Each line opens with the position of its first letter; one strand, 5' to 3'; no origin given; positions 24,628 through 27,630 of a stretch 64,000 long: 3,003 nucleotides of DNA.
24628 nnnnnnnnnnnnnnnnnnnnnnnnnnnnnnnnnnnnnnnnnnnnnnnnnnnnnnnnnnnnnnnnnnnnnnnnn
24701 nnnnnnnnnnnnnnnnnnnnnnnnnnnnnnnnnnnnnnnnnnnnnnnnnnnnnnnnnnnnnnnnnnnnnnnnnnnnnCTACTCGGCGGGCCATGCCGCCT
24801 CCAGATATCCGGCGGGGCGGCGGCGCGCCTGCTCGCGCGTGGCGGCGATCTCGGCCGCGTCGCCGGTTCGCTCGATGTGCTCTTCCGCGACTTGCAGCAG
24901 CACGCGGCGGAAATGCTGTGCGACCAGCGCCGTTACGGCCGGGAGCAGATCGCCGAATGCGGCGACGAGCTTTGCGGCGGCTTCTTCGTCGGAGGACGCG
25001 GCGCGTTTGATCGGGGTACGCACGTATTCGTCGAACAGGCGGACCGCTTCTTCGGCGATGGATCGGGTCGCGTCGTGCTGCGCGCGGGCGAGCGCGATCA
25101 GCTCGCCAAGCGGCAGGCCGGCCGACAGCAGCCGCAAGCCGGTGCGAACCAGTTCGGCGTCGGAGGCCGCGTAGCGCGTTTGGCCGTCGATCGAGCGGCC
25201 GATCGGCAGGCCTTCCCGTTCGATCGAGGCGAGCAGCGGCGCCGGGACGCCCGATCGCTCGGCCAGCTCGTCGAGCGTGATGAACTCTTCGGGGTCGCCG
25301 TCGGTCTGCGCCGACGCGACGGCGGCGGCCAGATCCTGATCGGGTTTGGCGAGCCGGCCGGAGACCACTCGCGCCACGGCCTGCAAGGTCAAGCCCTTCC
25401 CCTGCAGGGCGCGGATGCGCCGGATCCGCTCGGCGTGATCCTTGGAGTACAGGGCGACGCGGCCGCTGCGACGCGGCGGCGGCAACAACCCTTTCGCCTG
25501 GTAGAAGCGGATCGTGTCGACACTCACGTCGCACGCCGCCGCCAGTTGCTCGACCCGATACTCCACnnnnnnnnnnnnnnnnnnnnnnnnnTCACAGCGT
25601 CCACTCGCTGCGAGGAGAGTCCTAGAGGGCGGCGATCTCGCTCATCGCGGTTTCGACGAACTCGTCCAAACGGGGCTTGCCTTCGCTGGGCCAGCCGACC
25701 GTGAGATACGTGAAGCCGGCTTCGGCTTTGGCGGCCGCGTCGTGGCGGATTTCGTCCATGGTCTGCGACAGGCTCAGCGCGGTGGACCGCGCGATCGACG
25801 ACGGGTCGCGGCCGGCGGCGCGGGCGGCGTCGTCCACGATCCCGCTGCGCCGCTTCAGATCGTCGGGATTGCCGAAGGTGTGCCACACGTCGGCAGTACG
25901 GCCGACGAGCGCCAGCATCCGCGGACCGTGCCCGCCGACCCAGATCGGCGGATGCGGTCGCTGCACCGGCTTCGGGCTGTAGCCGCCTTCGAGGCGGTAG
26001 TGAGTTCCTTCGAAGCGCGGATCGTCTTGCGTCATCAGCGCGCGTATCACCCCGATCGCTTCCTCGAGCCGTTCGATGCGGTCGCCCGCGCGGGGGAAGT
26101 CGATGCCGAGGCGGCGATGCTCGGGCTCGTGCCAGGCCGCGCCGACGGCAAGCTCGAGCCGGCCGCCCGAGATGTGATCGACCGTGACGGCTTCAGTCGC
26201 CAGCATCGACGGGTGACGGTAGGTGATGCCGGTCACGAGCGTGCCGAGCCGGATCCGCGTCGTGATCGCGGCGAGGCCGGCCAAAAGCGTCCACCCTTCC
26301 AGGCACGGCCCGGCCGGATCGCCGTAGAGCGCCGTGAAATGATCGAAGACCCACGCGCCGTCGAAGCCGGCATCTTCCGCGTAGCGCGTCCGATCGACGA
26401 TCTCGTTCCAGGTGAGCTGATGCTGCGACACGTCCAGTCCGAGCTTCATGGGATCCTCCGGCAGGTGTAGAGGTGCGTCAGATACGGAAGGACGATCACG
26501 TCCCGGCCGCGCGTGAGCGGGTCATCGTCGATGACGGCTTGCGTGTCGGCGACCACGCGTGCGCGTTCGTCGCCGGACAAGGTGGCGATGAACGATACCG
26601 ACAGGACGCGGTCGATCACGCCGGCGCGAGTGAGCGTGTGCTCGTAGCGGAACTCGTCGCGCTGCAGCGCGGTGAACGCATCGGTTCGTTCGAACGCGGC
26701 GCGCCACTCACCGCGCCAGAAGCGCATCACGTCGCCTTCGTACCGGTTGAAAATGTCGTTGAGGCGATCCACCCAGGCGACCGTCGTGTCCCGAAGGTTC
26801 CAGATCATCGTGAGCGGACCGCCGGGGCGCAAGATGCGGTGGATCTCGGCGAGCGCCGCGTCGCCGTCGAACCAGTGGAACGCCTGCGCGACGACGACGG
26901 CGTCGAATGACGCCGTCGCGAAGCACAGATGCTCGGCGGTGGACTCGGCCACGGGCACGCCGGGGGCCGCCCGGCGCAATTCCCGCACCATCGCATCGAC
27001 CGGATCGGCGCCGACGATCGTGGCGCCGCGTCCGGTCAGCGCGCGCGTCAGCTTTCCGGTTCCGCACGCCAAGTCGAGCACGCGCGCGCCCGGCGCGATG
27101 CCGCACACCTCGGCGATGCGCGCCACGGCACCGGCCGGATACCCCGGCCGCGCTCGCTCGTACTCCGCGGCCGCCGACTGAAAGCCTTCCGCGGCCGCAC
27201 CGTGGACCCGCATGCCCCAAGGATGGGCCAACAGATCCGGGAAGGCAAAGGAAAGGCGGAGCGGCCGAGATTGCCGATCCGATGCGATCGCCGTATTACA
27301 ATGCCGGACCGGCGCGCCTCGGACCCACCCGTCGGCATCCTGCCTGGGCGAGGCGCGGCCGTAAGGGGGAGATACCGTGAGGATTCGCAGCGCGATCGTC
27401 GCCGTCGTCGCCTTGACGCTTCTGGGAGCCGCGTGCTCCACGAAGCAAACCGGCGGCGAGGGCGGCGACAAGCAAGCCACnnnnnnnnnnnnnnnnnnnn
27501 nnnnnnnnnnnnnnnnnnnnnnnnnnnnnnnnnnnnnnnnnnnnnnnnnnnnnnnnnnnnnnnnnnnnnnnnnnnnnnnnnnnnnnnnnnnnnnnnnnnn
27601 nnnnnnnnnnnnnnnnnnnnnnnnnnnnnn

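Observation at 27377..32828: Two-domain blue-copper lipoprotein co-transcribed with a giant six-cupredoxin-domain multicopper oxidase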

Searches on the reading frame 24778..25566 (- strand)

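Call 9: search_protein_families(library=pfam, proteins=[window:24778-25566:-], max_evalue=0.01)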
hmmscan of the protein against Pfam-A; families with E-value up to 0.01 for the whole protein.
window:24778-25566:- (262 aa): 4 families
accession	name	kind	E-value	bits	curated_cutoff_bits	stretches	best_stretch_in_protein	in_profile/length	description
PF13411.12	MerR_1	-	7.2e-26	90.5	21.6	2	3-69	1-67/69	MerR HTH family regulatory protein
PF00376.29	MerR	-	1.2e-11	44.7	28.2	1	5-35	2-33/38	MerR family regulatory protein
PF01381.28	HTH_3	-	0.00026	21.4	23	0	96-117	10-31/55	Helix-turn-helix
PF12728.13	HTH_17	-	0.00095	19.8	27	0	3-43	2-41/51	Helix-turn-helix domain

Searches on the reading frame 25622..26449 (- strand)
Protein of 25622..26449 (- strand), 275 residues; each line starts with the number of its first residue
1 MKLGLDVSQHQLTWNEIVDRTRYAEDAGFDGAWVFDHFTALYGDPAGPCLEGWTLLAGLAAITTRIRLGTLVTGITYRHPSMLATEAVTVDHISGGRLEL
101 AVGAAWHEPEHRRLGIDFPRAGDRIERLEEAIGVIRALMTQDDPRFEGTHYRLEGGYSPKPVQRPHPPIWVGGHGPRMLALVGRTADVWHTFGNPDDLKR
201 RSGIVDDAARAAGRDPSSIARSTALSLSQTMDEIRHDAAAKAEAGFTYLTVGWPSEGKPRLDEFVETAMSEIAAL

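Call 9: search_protein_families(library=pfam, proteins=[window:25622-26449:-], max_evalue=0.01)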
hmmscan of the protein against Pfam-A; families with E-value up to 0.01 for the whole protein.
window:25622-26449:- (275 aa): 1 family
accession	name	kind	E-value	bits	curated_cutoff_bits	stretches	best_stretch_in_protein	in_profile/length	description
PF00296.26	Bac_luciferase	-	4.3e-55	187.7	27.9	1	8-238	16-241/314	Luciferase-like monooxygenase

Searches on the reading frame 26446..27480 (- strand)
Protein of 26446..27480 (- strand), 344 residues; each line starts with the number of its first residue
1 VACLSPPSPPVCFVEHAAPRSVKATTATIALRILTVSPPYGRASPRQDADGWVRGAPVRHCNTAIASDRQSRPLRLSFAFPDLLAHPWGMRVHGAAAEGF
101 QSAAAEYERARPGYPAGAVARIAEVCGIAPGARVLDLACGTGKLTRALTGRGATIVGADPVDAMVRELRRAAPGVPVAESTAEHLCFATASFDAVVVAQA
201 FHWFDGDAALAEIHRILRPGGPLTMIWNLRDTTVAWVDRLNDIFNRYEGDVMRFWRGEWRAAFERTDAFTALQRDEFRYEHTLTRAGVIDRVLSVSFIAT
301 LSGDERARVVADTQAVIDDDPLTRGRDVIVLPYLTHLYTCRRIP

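Call 9: search_protein_families(library=pfam, proteins=[window:26446-27480:-], max_evalue=0.01)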
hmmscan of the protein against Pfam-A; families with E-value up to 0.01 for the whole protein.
window:26446-27480:- (344 aa): 8 families
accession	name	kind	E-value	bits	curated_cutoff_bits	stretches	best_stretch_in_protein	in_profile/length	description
PF08241.18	Methyltransf_11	-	4.6e-21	75.7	21.2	1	135-223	1-93/95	Methyltransferase domain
PF13649.12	Methyltransf_25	-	1.3e-19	71.1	27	1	134-221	1-97/97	Methyltransferase domain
PF08242.18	Methyltransf_12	-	1.2e-11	45.7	30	1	135-223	1-98/98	Methyltransferase domain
PF13489.12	Methyltransf_23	-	5.7e-10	39.6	27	1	107-224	1-115/164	Methyltransferase domain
PF13847.12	Methyltransf_31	-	2.2e-08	34.4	27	1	130-225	3-109/145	Methyltransferase domain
PF01209.24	Ubie_methyltran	-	2.8e-08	33.9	20.1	1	123-227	40-153/233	ubiE/COQ5 methyltransferase family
PF07021.18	MetW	-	6.3e-05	23.1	21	1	128-202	11-86/193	Methionine biosynthesis protein MetW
PF03141.22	Methyltransf_29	-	0.0028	16.7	23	1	133-221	120-213/506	Putative S-adenosyl-L-methionine-dependent methyltransferase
